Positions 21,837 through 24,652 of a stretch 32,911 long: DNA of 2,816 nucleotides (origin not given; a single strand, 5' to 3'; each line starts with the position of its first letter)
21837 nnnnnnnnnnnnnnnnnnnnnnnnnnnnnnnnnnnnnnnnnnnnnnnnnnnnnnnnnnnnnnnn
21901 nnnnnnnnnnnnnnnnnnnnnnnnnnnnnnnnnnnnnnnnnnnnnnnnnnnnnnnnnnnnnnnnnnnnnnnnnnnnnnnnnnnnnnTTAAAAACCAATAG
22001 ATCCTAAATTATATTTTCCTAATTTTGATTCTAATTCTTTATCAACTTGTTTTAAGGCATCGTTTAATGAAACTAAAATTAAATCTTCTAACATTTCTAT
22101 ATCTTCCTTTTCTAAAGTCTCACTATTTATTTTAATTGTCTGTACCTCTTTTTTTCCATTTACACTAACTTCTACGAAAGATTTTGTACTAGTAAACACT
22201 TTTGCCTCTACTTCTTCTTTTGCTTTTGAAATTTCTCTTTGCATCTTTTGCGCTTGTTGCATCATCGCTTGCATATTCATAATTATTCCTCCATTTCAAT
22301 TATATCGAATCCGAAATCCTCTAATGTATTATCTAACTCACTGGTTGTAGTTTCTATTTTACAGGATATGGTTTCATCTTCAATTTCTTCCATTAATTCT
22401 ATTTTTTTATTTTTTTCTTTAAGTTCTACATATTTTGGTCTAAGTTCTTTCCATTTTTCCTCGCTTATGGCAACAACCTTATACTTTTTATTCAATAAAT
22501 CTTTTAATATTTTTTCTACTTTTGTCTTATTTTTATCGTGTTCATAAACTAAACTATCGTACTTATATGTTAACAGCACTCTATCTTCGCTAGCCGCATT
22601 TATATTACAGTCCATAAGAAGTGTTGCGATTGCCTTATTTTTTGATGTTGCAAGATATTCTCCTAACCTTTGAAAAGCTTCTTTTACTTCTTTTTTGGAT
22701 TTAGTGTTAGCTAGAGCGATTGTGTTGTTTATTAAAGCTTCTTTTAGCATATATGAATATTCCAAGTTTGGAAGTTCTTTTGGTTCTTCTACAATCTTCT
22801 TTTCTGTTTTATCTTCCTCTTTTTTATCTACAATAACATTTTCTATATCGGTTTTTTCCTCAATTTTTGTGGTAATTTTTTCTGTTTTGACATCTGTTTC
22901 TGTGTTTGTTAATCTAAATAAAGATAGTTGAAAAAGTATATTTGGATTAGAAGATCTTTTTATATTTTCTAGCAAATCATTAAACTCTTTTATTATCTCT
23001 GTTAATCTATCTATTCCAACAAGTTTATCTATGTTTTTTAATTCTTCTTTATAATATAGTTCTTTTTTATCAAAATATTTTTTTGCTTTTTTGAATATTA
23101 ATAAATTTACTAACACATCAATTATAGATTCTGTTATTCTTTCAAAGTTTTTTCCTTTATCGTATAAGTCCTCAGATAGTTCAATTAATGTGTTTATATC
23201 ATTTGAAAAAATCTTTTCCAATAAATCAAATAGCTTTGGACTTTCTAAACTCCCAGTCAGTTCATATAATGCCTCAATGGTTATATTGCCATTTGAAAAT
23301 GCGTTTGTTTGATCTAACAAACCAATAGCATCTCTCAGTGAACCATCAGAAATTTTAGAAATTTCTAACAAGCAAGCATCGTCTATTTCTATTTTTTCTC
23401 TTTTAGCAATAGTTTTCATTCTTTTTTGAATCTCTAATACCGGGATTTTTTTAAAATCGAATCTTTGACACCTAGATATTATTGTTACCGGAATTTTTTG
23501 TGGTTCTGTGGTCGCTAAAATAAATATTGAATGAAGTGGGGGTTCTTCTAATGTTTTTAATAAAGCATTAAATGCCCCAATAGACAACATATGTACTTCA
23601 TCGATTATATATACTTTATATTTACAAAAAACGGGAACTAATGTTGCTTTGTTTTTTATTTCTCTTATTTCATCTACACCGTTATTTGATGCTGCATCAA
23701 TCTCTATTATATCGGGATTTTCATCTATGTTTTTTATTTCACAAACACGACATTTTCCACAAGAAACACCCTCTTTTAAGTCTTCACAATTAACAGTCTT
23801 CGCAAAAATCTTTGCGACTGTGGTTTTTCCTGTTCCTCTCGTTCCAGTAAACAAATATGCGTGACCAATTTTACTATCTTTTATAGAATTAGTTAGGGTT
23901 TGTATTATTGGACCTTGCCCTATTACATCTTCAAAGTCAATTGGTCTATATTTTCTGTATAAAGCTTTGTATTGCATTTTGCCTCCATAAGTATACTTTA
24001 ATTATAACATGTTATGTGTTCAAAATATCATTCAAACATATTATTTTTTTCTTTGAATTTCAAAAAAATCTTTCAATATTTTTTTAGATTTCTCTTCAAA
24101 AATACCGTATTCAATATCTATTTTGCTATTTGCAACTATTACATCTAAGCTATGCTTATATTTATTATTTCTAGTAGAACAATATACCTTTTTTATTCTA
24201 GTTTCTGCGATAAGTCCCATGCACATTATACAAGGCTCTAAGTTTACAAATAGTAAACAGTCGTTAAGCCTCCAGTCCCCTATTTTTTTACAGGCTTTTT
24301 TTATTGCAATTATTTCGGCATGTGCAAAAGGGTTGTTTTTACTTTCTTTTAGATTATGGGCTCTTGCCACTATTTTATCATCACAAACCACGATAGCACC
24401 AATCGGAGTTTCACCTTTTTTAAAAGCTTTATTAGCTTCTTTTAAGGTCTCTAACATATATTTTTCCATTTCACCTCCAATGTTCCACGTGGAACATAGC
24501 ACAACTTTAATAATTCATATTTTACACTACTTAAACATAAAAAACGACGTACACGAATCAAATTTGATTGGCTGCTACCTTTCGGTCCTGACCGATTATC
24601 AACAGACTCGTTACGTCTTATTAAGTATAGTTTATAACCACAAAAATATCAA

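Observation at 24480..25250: Seven zero-mismatch parS (ParB/Spo0J centromere) palindromes packed into 771 bp of non-coding DNA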

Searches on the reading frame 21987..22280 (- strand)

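Call 7: search_protein_families(library=ncbifam, proteins=[window:21987-22280:-])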
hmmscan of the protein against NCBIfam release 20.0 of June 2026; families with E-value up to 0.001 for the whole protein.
window:21987-22280:- (97 aa): 2 families
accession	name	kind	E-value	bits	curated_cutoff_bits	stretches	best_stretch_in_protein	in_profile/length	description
TIGR00103.1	DNA_YbaB_EbfC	equivalog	1.3e-19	70.2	49.45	1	2-87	7-94/104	YbaB/EbfC family nucleoid-associated protein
NF011218.0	PRK14625.1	equivalog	6.1e-09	36.2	151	1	3-82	4-85/109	hypothetical protein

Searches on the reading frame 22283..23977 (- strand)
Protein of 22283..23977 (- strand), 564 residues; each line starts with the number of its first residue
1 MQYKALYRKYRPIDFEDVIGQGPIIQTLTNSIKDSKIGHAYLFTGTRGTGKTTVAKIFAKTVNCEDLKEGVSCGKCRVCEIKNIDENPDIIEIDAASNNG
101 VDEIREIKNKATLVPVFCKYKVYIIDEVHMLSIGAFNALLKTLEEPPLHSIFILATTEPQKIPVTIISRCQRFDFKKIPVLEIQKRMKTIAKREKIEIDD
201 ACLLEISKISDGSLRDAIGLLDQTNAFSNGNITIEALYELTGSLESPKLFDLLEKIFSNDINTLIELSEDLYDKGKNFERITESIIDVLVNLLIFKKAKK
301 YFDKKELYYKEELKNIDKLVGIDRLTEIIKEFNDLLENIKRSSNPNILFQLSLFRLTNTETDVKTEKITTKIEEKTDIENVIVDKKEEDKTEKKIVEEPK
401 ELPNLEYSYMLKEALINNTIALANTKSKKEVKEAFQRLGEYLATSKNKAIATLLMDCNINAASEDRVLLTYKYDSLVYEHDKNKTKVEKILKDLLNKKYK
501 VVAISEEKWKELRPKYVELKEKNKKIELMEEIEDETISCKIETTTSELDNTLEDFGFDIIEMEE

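Call 7: search_protein_families(library=ncbifam, proteins=[window:22283-23977:-])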
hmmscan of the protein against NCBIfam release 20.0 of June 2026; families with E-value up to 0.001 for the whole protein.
window:22283-23977:- (564 aa): 75 families (the best 25 are shown)
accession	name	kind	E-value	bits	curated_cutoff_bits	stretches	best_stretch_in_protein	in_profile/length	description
NF004046.1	PRK05563.1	equivalog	2.9e-159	531.6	400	1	2-540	1-557/567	DNA polymerase III subunit gamma/tau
TIGR02397.1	dnaX_nterm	equivalog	5.8e-129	430.4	250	1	3-356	1-354/355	DNA polymerase III subunit gamma/tau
NF011510.0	PRK14948.1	equivalog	1.3e-119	400.8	593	1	1-530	3-536/640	DNA polymerase III subunit gamma/tau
NF004549.0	PRK05896.1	equivalog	6.9e-116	388.4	578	1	3-406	3-396/642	DNA polymerase III subunits gamma and tau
NF011526.0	PRK14965.1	equivalog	1.7e-109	367.2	670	1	1-527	1-544/578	DNA polymerase III subunits gamma and tau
NF011512.0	PRK14950.1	equivalog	1.6e-107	361.1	593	1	1-390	1-387/585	DNA polymerase III subunits gamma and tau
NF005942.0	PRK07994.1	equivalog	5.4e-107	359.4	613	1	1-304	1-304/655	DNA polymerase III subunit gamma/tau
NF006585.0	PRK09111.1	equivalog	2.2e-104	350.3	604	1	2-511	26-551/616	DNA polymerase III subunit gamma/tau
NF011523.0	PRK14962.1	equivalog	6.8e-103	345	576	1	4-527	2-473/474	DNA polymerase III subunits gamma and tau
NF011514.0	PRK14953.1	equivalog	3.2e-100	336.4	536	1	1-473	1-473/488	DNA polymerase III subunits gamma and tau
NF005173.0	PRK06647.1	equivalog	1.1e-92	311.7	623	1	1-520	1-520/568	DNA polymerase III subunits gamma and tau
NF011531.0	PRK14971.1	equivalog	1.7e-91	307.9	685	1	8-525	9-518/614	DNA polymerase III subunit gamma/tau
NF004962.0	PRK06305.1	equivalog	2e-89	300.9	559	1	2-454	3-450/465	DNA polymerase III subunits gamma and tau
NF008975.0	PRK12323.1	equivalog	2.3e-89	301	875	1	1-279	1-284/709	DNA polymerase III subunit gamma/tau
NF006280.0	PRK08451.1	equivalog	9.8e-88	295.2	572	1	4-537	2-483/535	DNA polymerase III subunit gamma/tau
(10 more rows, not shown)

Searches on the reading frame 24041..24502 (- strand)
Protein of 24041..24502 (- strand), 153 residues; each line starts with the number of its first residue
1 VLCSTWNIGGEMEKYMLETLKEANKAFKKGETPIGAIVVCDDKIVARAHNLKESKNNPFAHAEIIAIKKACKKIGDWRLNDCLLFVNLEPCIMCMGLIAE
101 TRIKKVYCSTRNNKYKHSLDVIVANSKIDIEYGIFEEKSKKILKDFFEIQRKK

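Call 7: search_protein_families(library=ncbifam, proteins=[window:24041-24502:-])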
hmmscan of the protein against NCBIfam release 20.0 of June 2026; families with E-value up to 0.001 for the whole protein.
window:24041-24502:- (153 aa): 3 families
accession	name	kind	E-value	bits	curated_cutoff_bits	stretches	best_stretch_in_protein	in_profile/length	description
NF008113.2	PRK10860.1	equivalog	6.2e-29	100.9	150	1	12-152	7-153/165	tRNA adenosine(34) deaminase TadA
TIGR00326.1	eubact_ribD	equivalog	3.7e-13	49.4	156.35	1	18-152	3-138/343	bifunctional diaminohydroxyphosphoribosylaminopyrimidine deaminase/5-amino-6-(5-phosphoribosylamino)uracil reductase RibD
TIGR02571.1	ComEB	equivalog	0.00053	20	219.45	0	60-129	68-134/151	ComE operon protein 2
